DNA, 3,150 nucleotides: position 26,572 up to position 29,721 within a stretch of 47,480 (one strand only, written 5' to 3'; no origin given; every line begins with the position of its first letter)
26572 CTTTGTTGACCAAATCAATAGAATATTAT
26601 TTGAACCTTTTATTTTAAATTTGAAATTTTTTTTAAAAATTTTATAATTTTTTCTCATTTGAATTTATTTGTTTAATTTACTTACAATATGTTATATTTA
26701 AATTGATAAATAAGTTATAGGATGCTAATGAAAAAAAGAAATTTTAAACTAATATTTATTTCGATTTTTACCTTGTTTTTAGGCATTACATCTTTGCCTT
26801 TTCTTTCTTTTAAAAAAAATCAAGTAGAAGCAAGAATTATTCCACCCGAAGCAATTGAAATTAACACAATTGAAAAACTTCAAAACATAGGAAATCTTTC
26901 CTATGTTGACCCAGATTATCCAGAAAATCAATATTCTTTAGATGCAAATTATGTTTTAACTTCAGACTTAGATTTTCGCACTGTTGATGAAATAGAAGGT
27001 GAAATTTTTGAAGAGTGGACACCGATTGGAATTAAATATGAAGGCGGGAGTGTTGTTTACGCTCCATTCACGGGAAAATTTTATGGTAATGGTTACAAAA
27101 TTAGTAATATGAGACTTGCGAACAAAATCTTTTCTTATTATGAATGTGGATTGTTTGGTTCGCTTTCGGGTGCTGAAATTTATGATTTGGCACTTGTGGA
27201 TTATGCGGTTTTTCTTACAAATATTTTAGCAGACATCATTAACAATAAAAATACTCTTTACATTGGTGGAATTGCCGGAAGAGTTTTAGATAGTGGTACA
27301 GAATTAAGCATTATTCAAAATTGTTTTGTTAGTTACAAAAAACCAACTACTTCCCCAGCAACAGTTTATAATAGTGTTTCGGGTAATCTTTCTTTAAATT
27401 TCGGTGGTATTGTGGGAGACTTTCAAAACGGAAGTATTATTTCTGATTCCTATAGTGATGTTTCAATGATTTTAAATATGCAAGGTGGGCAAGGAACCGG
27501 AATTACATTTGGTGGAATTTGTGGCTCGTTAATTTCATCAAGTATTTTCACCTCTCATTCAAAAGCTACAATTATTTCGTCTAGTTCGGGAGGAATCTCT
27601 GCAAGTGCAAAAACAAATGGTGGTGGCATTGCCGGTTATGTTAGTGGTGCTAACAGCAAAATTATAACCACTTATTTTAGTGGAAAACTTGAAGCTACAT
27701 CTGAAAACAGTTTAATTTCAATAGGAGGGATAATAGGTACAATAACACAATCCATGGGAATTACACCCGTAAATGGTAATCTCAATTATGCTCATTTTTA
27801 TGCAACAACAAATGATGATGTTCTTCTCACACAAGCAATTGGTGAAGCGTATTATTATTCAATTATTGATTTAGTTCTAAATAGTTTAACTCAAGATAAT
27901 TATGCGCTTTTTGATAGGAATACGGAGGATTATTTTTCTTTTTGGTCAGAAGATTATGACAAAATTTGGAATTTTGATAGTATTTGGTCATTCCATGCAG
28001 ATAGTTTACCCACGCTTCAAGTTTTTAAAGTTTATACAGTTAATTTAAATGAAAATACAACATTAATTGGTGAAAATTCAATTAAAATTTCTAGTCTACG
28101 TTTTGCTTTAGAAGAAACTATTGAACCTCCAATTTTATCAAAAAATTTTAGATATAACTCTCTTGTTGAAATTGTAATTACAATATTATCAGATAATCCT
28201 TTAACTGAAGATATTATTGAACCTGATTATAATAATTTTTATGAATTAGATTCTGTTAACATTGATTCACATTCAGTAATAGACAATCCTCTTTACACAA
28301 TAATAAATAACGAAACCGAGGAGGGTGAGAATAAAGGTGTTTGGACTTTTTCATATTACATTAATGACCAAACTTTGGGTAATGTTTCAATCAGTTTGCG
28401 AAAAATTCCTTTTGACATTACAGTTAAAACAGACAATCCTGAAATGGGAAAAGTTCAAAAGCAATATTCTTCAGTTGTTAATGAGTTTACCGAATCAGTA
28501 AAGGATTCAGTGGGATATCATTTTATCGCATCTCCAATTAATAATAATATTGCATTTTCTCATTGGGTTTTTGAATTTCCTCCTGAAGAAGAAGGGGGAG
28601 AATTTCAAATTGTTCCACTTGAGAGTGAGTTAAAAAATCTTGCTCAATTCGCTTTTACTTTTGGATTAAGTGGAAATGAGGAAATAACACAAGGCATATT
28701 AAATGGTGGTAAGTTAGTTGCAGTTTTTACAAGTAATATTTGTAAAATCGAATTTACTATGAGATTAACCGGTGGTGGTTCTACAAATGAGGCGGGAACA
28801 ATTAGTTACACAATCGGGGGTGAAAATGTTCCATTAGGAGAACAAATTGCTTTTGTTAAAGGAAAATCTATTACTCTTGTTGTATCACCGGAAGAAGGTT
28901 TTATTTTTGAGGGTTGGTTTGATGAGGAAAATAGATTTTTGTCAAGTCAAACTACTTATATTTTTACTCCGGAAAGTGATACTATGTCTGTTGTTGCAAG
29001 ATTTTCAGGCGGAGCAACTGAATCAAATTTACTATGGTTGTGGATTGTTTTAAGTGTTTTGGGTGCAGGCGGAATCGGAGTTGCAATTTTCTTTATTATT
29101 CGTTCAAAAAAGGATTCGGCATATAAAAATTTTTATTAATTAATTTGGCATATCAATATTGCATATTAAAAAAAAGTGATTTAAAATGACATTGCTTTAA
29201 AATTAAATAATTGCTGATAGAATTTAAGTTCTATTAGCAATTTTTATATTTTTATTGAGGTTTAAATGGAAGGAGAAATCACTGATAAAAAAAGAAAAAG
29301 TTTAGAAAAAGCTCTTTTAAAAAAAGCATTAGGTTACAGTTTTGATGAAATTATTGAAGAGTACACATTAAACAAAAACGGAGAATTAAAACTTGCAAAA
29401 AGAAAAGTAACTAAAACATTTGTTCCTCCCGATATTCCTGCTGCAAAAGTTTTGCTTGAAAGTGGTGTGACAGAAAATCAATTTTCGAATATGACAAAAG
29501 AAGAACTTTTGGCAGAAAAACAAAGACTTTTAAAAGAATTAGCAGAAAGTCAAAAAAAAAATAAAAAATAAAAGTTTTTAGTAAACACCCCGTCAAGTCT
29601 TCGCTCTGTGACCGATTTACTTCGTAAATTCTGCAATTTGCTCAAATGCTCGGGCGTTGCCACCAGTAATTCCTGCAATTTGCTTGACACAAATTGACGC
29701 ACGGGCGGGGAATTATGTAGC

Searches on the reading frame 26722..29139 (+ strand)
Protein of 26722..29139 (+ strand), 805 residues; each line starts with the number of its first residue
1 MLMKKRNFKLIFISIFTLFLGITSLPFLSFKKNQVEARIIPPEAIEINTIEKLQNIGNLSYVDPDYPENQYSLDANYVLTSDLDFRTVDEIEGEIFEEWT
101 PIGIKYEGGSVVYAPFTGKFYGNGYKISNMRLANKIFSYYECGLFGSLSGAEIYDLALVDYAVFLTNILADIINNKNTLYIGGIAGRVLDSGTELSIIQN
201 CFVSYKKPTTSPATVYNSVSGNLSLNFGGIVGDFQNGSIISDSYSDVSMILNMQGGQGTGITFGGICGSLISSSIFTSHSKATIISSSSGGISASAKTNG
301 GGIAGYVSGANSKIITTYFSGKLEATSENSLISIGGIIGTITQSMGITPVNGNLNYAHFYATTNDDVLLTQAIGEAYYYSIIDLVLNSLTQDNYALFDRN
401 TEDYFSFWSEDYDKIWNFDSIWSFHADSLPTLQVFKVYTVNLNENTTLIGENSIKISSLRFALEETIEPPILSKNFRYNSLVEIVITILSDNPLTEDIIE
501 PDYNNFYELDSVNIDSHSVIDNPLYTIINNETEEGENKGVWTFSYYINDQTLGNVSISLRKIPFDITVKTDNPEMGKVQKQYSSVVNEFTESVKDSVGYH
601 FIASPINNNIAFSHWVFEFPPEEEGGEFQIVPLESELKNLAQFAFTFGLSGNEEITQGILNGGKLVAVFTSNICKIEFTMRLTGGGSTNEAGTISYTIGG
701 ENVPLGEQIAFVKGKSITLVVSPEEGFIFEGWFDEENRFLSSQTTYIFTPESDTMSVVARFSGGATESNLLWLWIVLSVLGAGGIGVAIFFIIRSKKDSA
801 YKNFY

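Call 8: search_protein_families(library=pfam, proteins=[window:26722-29139:+])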
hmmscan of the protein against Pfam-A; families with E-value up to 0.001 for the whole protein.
window:26722-29139:+ (805 aa): 1 family
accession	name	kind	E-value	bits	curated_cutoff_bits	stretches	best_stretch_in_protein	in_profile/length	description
PF18998.6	Flg_new_2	-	0.00015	22.1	23.6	1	707-762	15-70/73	Divergent InlB B-repeat domain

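Call 82: search_protein_families(library=phrogs, proteins=[window:26722-29139:+], max_evalue=0.001)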
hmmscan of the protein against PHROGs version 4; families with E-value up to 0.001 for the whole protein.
window:26722-29139:+ (805 aa): 1 family
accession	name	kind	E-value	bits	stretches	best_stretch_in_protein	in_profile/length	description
phrog_30905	-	unknown function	1.7e-05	25.8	1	69-174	14-101/139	-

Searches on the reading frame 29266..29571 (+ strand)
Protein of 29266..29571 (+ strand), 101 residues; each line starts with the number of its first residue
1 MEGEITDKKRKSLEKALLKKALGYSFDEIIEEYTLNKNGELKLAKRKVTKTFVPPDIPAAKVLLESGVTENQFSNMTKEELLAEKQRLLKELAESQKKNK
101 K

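Call 13: search_protein_families(library=pfam, proteins=[window:29266-29571:+])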
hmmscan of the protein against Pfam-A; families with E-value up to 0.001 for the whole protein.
window:29266-29571:+ (101 aa): 0 families

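Call 82: search_protein_families(library=phrogs, proteins=[window:29266-29571:+], max_evalue=0.001)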
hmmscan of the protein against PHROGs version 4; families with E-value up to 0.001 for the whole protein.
window:29266-29571:+ (101 aa): 1 family
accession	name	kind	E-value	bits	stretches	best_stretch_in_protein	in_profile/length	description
phrog_309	-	head and packaging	3.1e-05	25.1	1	11-65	196-243/319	terminase small subunit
